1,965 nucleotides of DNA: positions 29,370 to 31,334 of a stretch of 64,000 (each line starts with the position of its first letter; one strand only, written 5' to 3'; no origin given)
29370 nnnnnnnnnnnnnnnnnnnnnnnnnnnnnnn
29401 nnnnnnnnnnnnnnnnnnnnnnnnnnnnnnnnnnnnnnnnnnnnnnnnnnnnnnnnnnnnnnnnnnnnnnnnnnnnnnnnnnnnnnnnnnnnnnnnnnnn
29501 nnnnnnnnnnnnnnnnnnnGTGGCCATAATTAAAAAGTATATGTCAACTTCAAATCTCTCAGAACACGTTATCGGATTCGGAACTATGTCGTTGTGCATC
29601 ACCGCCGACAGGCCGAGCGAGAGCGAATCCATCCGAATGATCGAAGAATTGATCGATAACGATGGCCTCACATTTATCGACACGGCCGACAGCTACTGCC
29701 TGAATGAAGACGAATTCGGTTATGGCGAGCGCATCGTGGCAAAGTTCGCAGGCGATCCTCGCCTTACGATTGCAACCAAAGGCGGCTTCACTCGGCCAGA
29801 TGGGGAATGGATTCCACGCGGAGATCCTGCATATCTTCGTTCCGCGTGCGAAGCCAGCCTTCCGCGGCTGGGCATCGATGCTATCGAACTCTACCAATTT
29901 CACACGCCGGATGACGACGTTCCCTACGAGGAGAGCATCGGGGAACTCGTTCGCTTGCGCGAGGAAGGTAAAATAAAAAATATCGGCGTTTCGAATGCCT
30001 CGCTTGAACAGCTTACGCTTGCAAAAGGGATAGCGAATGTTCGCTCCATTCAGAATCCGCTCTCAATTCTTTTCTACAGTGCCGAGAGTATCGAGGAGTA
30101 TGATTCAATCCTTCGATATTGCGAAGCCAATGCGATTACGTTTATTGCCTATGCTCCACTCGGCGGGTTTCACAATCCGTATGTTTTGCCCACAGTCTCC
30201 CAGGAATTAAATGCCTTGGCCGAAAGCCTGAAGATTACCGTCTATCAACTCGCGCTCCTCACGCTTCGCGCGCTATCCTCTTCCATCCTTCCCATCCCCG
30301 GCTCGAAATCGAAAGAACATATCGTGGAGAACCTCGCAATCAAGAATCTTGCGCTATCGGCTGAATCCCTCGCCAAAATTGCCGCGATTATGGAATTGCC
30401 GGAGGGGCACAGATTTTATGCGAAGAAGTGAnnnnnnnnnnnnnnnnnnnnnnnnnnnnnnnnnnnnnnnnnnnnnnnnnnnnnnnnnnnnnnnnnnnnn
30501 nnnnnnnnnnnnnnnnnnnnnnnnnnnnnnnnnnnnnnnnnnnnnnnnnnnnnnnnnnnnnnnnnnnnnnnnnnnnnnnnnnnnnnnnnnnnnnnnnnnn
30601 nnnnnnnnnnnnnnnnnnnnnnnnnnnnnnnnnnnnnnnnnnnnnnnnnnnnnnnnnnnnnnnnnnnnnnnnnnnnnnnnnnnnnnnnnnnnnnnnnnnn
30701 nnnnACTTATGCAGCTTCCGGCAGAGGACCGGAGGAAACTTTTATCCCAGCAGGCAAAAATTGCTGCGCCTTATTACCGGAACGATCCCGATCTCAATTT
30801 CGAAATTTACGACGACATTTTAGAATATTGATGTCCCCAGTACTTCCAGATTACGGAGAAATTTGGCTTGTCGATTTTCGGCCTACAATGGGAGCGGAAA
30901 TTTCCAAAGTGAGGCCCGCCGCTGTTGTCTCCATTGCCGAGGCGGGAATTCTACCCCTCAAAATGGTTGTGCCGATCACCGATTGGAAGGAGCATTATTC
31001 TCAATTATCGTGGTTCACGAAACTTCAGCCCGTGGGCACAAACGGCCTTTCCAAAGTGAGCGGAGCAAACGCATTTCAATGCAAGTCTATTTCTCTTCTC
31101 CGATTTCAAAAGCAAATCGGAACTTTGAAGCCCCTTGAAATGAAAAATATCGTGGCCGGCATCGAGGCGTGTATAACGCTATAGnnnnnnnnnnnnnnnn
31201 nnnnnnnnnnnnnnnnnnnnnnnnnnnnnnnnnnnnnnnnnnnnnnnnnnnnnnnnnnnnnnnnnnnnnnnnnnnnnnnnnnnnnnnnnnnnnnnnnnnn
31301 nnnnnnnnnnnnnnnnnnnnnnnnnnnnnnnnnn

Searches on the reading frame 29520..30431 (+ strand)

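Call 62: search_protein_families(library=pfam, proteins=[window:29520-30431:+], max_evalue=0.00001)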
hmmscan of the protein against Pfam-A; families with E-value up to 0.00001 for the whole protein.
window:29520-30431:+ (303 aa): 1 family
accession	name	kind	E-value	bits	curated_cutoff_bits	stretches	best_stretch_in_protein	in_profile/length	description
PF00248.27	Aldo_ket_red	-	5.9e-47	160.6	24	1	18-290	2-289/291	Aldo/keto reductase family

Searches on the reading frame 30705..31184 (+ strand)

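Call 87: search_protein_families(library=pfam, proteins=[window:30705-31184:+], max_evalue=0.001)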
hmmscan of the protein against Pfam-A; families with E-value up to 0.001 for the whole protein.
window:30705-31184:+ (159 aa): 1 family
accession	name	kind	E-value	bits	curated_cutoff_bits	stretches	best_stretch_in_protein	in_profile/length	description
PF02452.23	PemK_toxin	-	2e-14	54.1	23.1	1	51-154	3-106/109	PemK-like, MazF-like toxin of type II toxin-antitoxin system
